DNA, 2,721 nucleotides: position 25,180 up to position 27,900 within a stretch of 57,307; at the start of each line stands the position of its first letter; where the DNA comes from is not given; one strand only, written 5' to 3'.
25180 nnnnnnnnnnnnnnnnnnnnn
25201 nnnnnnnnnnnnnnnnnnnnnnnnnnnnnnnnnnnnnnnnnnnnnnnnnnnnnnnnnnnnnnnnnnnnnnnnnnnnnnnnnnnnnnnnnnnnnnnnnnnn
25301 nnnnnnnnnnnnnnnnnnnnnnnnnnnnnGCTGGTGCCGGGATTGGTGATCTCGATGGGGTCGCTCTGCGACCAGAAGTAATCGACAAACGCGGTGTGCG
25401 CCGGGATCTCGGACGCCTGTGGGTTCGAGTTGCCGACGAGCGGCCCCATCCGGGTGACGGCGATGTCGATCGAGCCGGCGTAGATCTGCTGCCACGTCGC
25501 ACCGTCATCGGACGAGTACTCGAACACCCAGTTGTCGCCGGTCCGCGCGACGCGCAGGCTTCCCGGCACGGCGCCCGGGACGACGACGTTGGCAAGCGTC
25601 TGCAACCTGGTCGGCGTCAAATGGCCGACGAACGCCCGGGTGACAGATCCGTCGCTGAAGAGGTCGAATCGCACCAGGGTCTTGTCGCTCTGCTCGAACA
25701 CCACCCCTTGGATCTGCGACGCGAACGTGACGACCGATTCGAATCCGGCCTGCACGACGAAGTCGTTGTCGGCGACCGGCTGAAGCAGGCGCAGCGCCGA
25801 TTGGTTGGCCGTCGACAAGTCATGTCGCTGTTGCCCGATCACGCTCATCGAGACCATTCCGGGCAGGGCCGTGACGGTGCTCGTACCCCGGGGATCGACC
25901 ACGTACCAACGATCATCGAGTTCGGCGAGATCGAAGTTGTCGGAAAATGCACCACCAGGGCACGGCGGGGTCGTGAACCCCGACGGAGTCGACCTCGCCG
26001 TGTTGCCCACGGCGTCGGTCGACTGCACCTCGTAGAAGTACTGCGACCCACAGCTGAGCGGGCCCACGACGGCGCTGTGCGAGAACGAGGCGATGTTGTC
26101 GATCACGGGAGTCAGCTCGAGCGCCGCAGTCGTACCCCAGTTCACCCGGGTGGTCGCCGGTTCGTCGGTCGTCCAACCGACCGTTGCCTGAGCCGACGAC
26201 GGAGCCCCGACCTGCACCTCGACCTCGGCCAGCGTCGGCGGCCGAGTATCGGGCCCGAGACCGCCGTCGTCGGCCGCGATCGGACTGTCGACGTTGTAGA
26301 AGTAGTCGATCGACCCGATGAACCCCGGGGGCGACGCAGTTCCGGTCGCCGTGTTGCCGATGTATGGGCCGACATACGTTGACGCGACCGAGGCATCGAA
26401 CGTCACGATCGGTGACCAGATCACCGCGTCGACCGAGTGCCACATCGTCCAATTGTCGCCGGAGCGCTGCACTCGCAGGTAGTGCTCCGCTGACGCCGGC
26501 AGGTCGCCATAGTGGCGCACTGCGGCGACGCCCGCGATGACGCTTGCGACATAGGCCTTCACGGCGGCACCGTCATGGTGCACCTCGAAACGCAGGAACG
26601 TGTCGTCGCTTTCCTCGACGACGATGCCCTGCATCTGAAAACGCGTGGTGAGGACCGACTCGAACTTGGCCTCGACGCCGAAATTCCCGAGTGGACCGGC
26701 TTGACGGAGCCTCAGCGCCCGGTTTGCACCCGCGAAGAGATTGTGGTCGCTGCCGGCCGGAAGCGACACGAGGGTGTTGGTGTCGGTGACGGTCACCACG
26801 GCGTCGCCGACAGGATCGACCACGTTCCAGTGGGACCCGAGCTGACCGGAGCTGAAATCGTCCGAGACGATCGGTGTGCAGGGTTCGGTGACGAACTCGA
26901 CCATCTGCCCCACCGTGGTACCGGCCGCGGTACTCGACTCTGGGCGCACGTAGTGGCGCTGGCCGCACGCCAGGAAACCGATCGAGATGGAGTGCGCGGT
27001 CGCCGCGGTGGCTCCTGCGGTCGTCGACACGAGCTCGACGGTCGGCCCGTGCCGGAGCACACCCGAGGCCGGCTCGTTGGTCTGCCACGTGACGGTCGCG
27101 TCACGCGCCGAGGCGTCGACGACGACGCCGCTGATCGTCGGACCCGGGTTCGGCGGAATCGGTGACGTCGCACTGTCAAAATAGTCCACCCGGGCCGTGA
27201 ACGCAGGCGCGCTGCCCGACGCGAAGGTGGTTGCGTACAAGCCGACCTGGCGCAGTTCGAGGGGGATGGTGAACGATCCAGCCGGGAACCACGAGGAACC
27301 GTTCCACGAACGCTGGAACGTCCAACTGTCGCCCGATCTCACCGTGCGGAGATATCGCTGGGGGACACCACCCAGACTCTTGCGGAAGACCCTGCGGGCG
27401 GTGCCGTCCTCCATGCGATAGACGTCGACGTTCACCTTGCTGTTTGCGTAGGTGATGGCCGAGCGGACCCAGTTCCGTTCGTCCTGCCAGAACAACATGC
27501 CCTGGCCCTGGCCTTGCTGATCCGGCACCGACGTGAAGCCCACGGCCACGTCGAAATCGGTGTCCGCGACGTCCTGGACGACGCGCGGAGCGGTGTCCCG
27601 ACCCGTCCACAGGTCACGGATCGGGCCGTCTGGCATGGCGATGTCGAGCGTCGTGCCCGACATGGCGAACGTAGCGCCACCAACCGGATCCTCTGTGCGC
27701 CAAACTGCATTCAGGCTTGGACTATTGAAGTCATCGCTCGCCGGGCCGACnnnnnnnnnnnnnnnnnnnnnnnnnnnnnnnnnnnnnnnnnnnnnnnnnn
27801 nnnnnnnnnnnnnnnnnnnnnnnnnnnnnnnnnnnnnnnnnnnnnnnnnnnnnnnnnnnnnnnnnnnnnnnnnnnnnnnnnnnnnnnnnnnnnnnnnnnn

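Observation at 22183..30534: Second giant (2,783 aa) Ig/LamG/ConA-like protein encoded inside the biosynthetic operon, between the sulfotransferases and the Wzz/BY-kinase gene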

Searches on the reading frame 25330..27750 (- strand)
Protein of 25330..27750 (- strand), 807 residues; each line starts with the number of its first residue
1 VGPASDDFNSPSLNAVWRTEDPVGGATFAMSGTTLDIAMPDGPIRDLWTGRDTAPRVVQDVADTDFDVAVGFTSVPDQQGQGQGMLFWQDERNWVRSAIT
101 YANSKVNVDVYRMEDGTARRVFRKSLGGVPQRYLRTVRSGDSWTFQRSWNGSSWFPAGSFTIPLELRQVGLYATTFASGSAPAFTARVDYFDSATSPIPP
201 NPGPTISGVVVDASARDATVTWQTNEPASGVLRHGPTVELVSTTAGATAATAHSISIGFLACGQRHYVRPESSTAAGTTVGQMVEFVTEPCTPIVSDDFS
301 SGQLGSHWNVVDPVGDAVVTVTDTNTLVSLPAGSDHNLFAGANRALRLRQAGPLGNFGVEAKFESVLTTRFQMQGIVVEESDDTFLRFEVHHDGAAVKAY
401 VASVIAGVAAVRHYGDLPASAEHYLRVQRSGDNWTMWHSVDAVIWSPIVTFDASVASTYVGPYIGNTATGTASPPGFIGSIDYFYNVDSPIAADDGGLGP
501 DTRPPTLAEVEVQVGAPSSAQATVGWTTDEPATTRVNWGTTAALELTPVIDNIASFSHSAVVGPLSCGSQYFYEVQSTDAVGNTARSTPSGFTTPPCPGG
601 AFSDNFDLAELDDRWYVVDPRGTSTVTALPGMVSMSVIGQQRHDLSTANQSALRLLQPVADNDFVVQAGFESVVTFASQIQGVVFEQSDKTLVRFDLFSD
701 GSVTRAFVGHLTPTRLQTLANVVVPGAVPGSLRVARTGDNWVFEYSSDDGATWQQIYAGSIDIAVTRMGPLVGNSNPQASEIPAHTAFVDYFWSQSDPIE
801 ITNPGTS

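Call 7: search_protein_families(library=pfam, proteins=[window:25330-27750:-], max_evalue=10)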
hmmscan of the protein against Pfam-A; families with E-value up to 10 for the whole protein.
window:25330-27750:- (807 aa): 3 families
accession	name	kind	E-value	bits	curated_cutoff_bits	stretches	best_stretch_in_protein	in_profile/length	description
PF17851.8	GH43_C2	-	2.7e-17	63.6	22.7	3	5-191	1-200/203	Beta xylosidase C-terminal Concanavalin A-like domain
PF07081.18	DUF1349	-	5e-12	46.3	32.4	3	51-175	36-161/179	Protein of unknown function (DUF1349)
PF16656.11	Pur_ac_phosph_N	-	1.7e-05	25.7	30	1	510-594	4-93/93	Purple acid Phosphatase, N-terminal domain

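Call 59: search_solved_structures(query=window:25360-27744:-, max_evalue=0.01)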
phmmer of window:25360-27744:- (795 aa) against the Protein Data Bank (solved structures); distinct sequences matched with E-value up to 0.01: 0.
